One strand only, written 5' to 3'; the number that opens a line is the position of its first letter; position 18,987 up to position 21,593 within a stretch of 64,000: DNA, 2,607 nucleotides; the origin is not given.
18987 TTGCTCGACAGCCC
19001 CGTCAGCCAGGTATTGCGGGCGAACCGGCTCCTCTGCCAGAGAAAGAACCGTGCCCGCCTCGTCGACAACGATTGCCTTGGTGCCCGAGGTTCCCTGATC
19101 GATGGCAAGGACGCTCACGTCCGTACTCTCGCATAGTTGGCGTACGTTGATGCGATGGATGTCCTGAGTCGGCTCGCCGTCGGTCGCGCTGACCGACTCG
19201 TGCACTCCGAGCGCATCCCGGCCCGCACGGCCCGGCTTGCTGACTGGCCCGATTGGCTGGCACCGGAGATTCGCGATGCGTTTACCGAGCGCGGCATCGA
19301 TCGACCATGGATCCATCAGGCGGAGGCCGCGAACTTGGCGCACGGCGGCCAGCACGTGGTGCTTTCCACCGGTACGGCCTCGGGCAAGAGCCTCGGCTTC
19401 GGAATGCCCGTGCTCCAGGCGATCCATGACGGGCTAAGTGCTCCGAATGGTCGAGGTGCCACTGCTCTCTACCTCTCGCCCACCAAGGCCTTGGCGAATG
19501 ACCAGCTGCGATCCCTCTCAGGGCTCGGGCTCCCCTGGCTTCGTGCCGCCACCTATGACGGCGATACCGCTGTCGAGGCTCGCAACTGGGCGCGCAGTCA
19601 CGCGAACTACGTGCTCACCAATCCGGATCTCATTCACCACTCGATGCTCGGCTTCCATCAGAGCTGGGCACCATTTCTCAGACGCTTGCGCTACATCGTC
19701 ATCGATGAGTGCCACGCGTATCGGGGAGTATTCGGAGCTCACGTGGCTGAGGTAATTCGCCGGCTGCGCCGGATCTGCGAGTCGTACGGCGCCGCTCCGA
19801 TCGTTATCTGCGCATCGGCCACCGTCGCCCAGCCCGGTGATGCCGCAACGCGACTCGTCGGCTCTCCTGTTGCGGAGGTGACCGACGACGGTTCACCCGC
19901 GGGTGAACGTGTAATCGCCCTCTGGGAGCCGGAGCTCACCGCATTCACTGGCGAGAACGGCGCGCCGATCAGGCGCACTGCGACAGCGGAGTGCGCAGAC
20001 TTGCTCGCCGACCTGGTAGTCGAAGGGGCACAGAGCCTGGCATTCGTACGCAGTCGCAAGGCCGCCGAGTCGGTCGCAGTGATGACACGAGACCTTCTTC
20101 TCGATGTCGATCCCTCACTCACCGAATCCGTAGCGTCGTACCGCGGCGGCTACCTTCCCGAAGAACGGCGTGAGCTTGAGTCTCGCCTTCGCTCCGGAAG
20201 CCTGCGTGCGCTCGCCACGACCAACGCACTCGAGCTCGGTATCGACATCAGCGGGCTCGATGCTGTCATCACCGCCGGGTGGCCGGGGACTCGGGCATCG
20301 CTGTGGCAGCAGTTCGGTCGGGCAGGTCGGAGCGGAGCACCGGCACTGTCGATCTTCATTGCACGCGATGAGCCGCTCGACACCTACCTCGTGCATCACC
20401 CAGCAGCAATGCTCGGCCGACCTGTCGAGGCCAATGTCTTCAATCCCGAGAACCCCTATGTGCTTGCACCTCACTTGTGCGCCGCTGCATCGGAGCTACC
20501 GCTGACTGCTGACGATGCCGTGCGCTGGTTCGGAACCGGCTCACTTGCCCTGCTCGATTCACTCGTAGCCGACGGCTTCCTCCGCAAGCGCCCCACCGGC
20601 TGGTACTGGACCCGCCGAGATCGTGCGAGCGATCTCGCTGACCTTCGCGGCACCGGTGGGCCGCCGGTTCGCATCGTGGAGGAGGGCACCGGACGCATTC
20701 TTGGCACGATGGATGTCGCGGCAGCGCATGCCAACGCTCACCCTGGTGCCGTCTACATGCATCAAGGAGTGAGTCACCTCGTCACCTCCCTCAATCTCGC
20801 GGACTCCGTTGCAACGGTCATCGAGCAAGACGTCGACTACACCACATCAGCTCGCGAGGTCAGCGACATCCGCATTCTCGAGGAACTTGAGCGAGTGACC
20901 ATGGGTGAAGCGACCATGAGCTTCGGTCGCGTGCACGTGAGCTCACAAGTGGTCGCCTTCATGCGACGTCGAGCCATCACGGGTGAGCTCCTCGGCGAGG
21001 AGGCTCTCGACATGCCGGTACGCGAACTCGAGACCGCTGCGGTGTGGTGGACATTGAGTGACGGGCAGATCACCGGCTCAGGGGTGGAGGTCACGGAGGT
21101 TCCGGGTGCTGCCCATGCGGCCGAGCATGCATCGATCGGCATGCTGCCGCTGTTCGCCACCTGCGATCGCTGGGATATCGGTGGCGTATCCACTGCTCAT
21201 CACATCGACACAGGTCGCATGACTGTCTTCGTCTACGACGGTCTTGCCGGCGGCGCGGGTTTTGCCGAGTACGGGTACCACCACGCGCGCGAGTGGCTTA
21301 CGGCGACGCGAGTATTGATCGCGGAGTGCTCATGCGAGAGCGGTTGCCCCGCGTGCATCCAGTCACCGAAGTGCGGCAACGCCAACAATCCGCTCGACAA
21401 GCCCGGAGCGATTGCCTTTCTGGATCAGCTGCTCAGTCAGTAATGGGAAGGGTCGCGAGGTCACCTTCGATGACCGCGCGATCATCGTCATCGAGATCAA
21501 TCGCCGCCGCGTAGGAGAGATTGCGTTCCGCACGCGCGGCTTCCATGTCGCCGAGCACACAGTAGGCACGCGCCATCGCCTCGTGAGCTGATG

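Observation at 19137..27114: Helicase/secretion neighbourhood: MrfA-like DECH helicase next to a complete Tad-like pilus operon whose joint function is still undefined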

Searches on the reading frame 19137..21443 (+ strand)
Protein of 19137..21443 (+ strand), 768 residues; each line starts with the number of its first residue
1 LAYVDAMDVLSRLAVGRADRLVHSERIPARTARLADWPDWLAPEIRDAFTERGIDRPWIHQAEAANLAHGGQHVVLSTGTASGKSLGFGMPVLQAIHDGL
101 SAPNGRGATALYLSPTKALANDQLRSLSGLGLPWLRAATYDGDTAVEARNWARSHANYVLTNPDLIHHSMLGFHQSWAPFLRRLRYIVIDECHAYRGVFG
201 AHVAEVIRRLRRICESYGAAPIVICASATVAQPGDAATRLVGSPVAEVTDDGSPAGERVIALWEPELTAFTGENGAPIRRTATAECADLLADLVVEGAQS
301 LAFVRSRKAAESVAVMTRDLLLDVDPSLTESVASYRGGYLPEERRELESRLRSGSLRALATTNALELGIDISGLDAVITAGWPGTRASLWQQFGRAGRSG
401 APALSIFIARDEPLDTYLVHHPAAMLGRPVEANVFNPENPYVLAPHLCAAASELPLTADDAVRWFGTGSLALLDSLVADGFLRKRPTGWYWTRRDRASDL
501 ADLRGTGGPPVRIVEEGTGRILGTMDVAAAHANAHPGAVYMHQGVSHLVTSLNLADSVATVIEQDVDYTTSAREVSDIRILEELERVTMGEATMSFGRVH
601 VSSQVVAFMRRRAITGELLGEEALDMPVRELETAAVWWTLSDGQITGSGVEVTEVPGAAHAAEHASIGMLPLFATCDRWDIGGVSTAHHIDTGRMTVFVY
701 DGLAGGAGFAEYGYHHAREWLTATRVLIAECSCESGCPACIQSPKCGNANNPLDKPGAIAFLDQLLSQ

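Call 4: search_protein_families(library=ncbifam, proteins=[window:19137-21443:+], max_evalue=0.01)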
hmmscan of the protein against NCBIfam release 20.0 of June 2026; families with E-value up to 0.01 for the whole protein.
window:19137-21443:+ (768 aa): 22 families
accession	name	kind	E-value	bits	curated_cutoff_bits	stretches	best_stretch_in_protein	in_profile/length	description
TIGR03817.1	DECH_helic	hypoth_equivalog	0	1162.1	874.1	1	21-766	1-739/742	helicase/secretion neighborhood putative DEAH-box helicase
TIGR04121.1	DEXH_lig_assoc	equivalog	8.5e-36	123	850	1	45-461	3-409/804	ligase-associated DNA damage response DEXH box helicase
NF010338.0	PRK13767.1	equivalog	4.7e-25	88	849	1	60-451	37-438/877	ATP-dependent helicase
NF007284.0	PRK09751.1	equivalog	4.5e-18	64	1496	2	332-460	352-481/1538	ATP-dependent helicase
NF002654.0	PRK02362.1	equivalog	6.7e-14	51.1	887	1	41-316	8-262/739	ATP-dependent DNA helicase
NF053636.1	DDHlcsCsdAPsy1082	equivalog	5.6e-12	44.9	890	1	41-122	10-89/512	DEAD/DEAH box helicase CsdA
NF041063.1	DpdF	equivalog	2.1e-10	39.9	550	2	333-412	406-485/813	protein DpdF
NF041067.1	DpdJ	equivalog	3.2e-10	38.3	800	1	182-249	360-424/1482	protein DpdJ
NF001308.0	PRK00254.1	equivalog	4.3e-10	38.4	1216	1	44-316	11-257/720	ATP-dependent DNA helicase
NF008394.0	PRK11192.1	equivalog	2.1e-09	36.8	507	2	41-122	10-90/441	ATP-dependent RNA helicase SrmB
NF007882.0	PRK10590.1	equivalog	2e-08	33.6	743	1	41-121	8-89/456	ATP-dependent RNA helicase RhlE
TIGR00614.1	recQ_fam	subfamily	2.5e-08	33.2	219.8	1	296-406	225-327/470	RecQ family ATP-dependent DNA helicase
TIGR01389.1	recQ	equivalog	6.2e-08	31.5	640.2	1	331-408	250-327/591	DNA helicase RecQ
NF053631.1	RNA_helic_CshA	equivalog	9.6e-08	31.3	646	1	42-128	7-88/434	degradosome RNA helicase CshA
NF053711.1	RNA_heli_RhlE1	exception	1.6e-06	27.2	750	1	51-142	18-111/434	RNA helicase RhlE1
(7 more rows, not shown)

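Call 5: search_protein_families(library=pfam, proteins=[window:19137-21443:+], max_evalue=0.01)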
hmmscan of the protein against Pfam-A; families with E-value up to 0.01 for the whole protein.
window:19137-21443:+ (768 aa): 4 families
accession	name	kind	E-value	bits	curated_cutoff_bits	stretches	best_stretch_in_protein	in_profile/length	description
PF00270.35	DEAD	-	9.2e-27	94.2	26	1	60-231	3-161/167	DEAD/DEAH box helicase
PF09369.15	MZB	-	4.5e-22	79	24.2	1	662-741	1-80/80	MrfA Zn-binding domain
PF00271.37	Helicase_C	-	1.7e-14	54.4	23.5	1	290-400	6-110/110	Helicase conserved C-terminal domain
PF22982.3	WHD_HRQ1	-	8.5e-11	43.2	27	1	436-504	2-68/70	ATP-dependent helicase HRQ1, winged helix domain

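Call 14: find_homologous_proteins(query=window:19137-21443:+, max_evalue=1e-10)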
Query window:19137-21443:+ (768 aa): 8000 proteins with E <= 1e-10 among 8000 candidates; the best 120 are listed.
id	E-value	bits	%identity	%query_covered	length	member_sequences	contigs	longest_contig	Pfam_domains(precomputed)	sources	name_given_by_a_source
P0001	0.0e+0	1628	94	99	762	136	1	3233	PF00270.36,PF09369.16,PF00271.38,PF22982.4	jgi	jgi:DEAD/DEAH box helicase domain-containing protein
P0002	0.0e+0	1360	79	99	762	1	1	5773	PF00270.36,PF09369.16,PF00271.38,PF22982.4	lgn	-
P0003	0.0e+0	1357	78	99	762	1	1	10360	PF00270.36,PF09369.16,PF00271.38,PF22982.4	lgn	-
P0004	0.0e+0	1212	70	99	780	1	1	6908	PF00270.36,PF09369.16,PF00271.38,PF22982.4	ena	-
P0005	0.0e+0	1195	70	99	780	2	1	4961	PF00270.36,PF09369.16,PF00271.38,PF22982.4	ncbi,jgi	jgi:DEAD/DEAH box helicase domain-containing protein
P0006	0.0e+0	1192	69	99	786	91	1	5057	PF00270.36,PF09369.16,PF00271.38,PF22982.4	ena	-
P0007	0.0e+0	1183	68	99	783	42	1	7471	PF00270.36,PF09369.16,PF00271.38,PF22982.4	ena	-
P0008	0.0e+0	1175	68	99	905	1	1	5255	PF00270.36,PF09369.16,PF00271.38,PF22982.4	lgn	-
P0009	0.0e+0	1171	68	99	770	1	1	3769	PF00270.36,PF09369.16,PF00271.38,PF22982.4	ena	-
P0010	0.0e+0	1167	68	99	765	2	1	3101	PF00270.36,PF09369.16,PF00271.38,PF22982.4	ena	-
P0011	0.0e+0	1165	68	99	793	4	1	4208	PF00270.36,PF09369.16,PF00271.38,PF22982.4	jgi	jgi:DEAD/DEAH box helicase domain-containing protein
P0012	0.0e+0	1145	66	99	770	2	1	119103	PF00270.36,PF09369.16,PF00271.38,PF22982.4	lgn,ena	-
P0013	0.0e+0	1144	66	99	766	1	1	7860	PF00270.36,PF09369.16,PF00271.38,PF22982.4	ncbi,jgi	jgi:DEAD/DEAH box helicase domain-containing protein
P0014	0.0e+0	1142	66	99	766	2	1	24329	PF00270.36,PF09369.16,PF00271.38,PF22982.4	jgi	-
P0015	0.0e+0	1139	66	99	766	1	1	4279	PF00270.36,PF09369.16,PF00271.38,PF22982.4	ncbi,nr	ncbi:MAG: DEAD/DEAH box helicase [Candidatus Nanopelagicales bacterium]|nr:DEAD/DEAH box helicase [C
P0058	0.0e+0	1104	64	99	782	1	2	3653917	PF00270.36,PF09369.16,PF00271.38,PF22982.4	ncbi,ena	-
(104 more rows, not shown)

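Call 16: find_related_loci(query=A1, collection=genome_contigs, flank=10000)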
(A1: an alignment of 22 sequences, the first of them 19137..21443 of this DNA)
Query A1 (768 aa) in genome_contigs; peptide patterns used: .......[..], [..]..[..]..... (x = any residue, [..] = any of these).
600 stretches matched a pattern (row limit reached: there are more); 598 encode a relative of the query (tblastn E <= 1e-3); the best 80 are kept; 80 distinct loci.
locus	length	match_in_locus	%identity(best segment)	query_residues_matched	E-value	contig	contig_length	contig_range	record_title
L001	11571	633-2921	61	6-767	0e+0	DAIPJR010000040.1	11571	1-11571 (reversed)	MAG TPA_asm: Actinomycetes bacterium isolate CTOTU11306 NODE_1680_length_11571_cov_4.236280, whole genome shotgun sequen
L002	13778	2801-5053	63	16-766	0e+0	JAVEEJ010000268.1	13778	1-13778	MAG: Frankiaceae bacterium isolate BP_198 scaffold_313404, whole genome shotgun sequence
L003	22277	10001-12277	63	8-766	0e+0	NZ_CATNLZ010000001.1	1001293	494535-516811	Nocardioides sp. T2.26MG-1 isolate Nocardioides_assembly gnl_Prokka_scaffold_1, whole genome shotgun sequence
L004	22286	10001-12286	61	6-766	0e+0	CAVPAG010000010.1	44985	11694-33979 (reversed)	MAG: uncultured Actinomycetota bacterium isolate MFD09848.bin.3.70 genome assembly, contig: contig_44321, whole genome s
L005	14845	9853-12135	61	9-768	0e+0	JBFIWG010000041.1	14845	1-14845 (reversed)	MAG: Nocardioidaceae bacterium isolate Mix_sand13.2021.11.Z.77 k141_490277_length_14845_cov_12.5809, whole genome shotgu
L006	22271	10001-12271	62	4-760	0e+0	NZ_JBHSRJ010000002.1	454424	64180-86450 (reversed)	Nocardioides hankookensis strain CCUG 54522 GCM70027153_5, whole genome shotgun sequence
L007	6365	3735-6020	63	5-767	0e+0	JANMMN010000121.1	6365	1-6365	MAG: Actinomycetes bacterium isolate OTE_58_metabat_508 OTE_58_k141_3513465, whole genome shotgun sequence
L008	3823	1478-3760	60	5-767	0e+0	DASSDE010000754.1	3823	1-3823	MAG TPA_asm: Kribbella sp. isolate SMAG_U942 k141_132444, whole genome shotgun sequence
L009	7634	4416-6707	61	5-768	0e+0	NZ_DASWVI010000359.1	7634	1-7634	MAG: Nocardioides sp. isolate SMAG_U3625 k141_501381, whole genome shotgun sequence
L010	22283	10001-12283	61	8-768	0e+0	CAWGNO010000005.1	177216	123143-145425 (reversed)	MAG: uncultured Actinomycetota bacterium isolate MFD05684.bin.1.418 genome assembly, contig: contig_50060, whole genome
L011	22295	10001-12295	60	4-768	0e+0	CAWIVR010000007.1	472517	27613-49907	MAG: uncultured Actinomycetota bacterium isolate MFD02840.bin.1.155 genome assembly, contig: contig_2315, whole genome s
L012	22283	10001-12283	60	5-767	0e+0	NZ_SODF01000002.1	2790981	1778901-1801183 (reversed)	Kribbella kalugense strain VKM Ac-2570 Ga0310568_12, whole genome shotgun sequence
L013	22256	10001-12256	60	16-766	0e+0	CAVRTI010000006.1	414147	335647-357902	MAG: uncultured Actinomycetota bacterium isolate MFD04212.bin.2.192 genome assembly, contig: contig_1921, whole genome s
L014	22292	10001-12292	60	9-768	0e+0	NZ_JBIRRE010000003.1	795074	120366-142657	Streptomyces sp. NPDC020965 NPDC020965_153_G2.ctg-0003, whole genome shotgun sequence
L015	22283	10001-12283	61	8-768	0e+0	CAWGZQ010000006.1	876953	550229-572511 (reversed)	MAG: uncultured Actinomycetota bacterium isolate MFD01275.bin.2.200 genome assembly, contig: contig_9960, whole genome s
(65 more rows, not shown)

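Call 36: find_encoding_contigs(protein=P0003, flank=10000, max_places=2)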
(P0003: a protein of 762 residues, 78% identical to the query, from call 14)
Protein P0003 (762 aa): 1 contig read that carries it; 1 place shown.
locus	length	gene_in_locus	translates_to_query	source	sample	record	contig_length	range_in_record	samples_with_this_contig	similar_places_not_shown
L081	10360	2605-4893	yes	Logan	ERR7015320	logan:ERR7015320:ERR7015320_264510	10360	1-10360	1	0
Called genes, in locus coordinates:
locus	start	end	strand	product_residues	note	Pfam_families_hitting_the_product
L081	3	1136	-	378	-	?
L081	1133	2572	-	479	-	PF00370:FGGY_N, PF02782:FGGY_C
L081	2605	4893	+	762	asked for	PF00270:DEAD, PF00271:Helicase_C, PF22982:WHD_HRQ1, PF09369:MZB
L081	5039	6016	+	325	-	PF05050:Methyltransf_21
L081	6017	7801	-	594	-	PF01935:DUF87 (faint), PF02463:SMC_N (faint), PF03308:MeaB (faint), PF13191:AAA_16 (faint), PF00005:ABC_tran, PF12848:ABC_tran_Xtn, PF00005:ABC_tran, PF16326:ABC_tran_CTD, +4 more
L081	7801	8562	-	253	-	-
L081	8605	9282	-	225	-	PF00072:Response_reg, PF00196:GerE, PF04545:Sigma70_r4 (weak), PF08281:Sigma70_r4_2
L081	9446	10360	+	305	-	?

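Call 37: find_encoding_contigs(protein=P0012, flank=10000, max_places=2)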
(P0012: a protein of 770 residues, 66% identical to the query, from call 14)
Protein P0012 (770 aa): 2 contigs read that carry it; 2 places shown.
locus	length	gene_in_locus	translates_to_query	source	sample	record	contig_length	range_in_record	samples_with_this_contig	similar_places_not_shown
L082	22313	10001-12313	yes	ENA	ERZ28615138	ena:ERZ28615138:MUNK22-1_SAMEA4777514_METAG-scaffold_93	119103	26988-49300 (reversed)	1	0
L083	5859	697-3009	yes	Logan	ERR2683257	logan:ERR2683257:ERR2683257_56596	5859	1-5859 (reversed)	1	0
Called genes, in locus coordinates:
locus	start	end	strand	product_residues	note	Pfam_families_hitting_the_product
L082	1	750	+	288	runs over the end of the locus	PF00528:BPD_transp_1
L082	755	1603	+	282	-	PF00005:ABC_tran, PF02463:SMC_N (faint), PF13304:AAA_21 (weak)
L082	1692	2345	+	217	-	-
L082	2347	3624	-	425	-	PF00089:Trypsin, PF00041:fn3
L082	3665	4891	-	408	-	PF00483:NTP_transferase, PF12804:NTP_transf_3 (weak), PF24894:Hexapep_GlmU, PF25247:LbH_GLGC (faint), PF25084:LbH_EIF2B, PF25087:GMPPB_C (faint)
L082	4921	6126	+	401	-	PF13439:Glyco_transf_4, PF13579:Glyco_trans_4_4, PF20706:GT4-conflict, PF00534:Glycos_transf_1, PF13692:Glyco_trans_1_4, PF13524:Glyco_trans_1_2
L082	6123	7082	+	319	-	PF00892:EamA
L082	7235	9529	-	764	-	PF03030:H_PPase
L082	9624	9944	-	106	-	PF01740:STAS, PF13466:STAS_2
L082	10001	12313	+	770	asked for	PF00270:DEAD, PF00271:Helicase_C, PF22982:WHD_HRQ1, PF09369:MZB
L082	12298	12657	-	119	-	-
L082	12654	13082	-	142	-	-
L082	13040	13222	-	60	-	PF14029:DUF4244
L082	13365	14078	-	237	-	PF00482:T2SSF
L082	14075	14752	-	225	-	PF00482:T2SSF (weak)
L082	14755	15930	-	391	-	PF00437:T2SSE, PF27713:UCP018868 (weak)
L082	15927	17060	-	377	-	PF06564:CBP_BcsQ (faint), PF26563:Rv3660c_N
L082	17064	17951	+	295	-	PF00702:Hydrolase, PF12710:HAD, PF08282:Hydrolase_3 (weak)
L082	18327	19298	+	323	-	-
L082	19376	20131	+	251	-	-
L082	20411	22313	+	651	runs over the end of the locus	PF16177:ACAS_N, PF00501:AMP-binding, PF13193:AMP-binding_C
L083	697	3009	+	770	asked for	PF00270:DEAD, PF00271:Helicase_C, PF22982:WHD_HRQ1, PF09369:MZB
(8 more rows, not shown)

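Call 38: find_encoding_contigs(protein=P0058, flank=10000, max_places=2)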
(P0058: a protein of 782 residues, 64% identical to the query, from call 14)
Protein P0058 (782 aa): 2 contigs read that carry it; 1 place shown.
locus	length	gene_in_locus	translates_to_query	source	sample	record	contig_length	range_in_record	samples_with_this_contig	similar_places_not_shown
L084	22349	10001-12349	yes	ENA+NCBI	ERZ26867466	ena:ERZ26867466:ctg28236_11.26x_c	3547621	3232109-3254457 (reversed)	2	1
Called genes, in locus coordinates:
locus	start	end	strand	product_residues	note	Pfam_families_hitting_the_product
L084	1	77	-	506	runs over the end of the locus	PF00561:Abhydrolase_1, PF08386:Abhydrolase_4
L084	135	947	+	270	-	PF25587:Rv2743c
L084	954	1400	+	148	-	PF08818:DUF1801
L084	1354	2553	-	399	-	PF13177:DNA_pol3_delta2, PF00004:AAA (faint)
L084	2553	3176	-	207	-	PF02223:Thymidylate_kin, PF13521:AAA_28 (weak)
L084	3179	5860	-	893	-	PF01751:Toprim, PF01131:Topoisom_bac, PF13368:Toprim_C_rpt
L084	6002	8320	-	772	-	PF03030:H_PPase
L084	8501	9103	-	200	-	PF00163:Ribosomal_S4, PF01479:S4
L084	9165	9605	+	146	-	-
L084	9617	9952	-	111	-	PF01740:STAS, PF13466:STAS_2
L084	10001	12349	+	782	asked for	PF00270:DEAD, PF00271:Helicase_C, PF22982:WHD_HRQ1 (weak), PF09369:MZB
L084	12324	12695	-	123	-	-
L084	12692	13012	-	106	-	-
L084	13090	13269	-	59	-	PF14029:DUF4244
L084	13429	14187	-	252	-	PF00482:T2SSF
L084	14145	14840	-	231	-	-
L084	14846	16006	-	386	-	PF00437:T2SSE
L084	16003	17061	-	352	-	PF26563:Rv3660c_N, PF01656:CbiA (weak), PF10609:ParA (faint), PF13614:AAA_31 (faint)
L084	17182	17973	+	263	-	PF00702:Hydrolase, PF12710:HAD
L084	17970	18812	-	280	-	PF01263:Aldose_epim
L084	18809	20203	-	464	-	PF07690:MFS_1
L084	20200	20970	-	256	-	-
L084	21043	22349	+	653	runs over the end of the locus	PF16177:ACAS_N, PF00501:AMP-binding, PF13193:AMP-binding_C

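Call 40: find_encoding_contigs(protein=P0002, flank=10000, max_places=2)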
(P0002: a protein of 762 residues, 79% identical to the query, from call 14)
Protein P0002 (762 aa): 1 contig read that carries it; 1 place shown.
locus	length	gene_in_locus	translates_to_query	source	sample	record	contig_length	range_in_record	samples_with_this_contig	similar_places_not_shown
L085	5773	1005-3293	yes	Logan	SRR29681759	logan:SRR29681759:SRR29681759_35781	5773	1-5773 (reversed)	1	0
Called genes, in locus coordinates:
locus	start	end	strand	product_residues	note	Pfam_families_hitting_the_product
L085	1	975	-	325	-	?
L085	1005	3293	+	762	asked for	PF00270:DEAD, PF00271:Helicase_C, PF22982:WHD_HRQ1, PF09369:MZB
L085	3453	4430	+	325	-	PF05050:Methyltransf_21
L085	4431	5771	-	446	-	?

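Call 41: find_encoding_contigs(protein=P0004, flank=10000, max_places=2)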
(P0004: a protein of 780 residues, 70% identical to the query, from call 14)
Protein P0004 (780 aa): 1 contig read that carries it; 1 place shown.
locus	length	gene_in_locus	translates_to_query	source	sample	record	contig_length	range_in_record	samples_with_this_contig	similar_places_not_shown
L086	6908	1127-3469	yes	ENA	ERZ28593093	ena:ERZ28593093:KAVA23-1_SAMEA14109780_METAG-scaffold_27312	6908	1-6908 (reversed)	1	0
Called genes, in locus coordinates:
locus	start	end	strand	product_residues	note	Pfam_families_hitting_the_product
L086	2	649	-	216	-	?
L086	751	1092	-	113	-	PF01740:STAS, PF13466:STAS_2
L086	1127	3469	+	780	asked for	PF00270:DEAD, PF00271:Helicase_C, PF22982:WHD_HRQ1, PF09369:MZB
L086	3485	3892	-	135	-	PF13400:Tad (weak)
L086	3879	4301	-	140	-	-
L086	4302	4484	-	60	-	PF14029:DUF4244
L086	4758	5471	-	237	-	PF00482:T2SSF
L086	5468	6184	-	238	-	PF00482:T2SSF (weak)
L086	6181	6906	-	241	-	?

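Call 42: find_encoding_contigs(protein=P0007, flank=10000, max_places=2)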
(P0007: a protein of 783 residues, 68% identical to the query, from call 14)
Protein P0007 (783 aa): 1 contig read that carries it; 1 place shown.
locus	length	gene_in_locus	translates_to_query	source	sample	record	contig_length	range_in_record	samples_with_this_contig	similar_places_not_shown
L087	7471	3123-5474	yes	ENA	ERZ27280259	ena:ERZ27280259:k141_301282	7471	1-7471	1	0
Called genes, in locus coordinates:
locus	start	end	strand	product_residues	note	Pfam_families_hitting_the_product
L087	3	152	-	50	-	?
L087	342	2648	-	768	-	PF03030:H_PPase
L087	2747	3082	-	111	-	PF01740:STAS, PF13466:STAS_2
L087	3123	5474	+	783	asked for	PF00270:DEAD, PF00271:Helicase_C, PF22982:WHD_HRQ1, PF09369:MZB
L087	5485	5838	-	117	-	PF13400:Tad (weak)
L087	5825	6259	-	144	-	-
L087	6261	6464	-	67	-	PF14029:DUF4244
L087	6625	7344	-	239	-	PF00482:T2SSF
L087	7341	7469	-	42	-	?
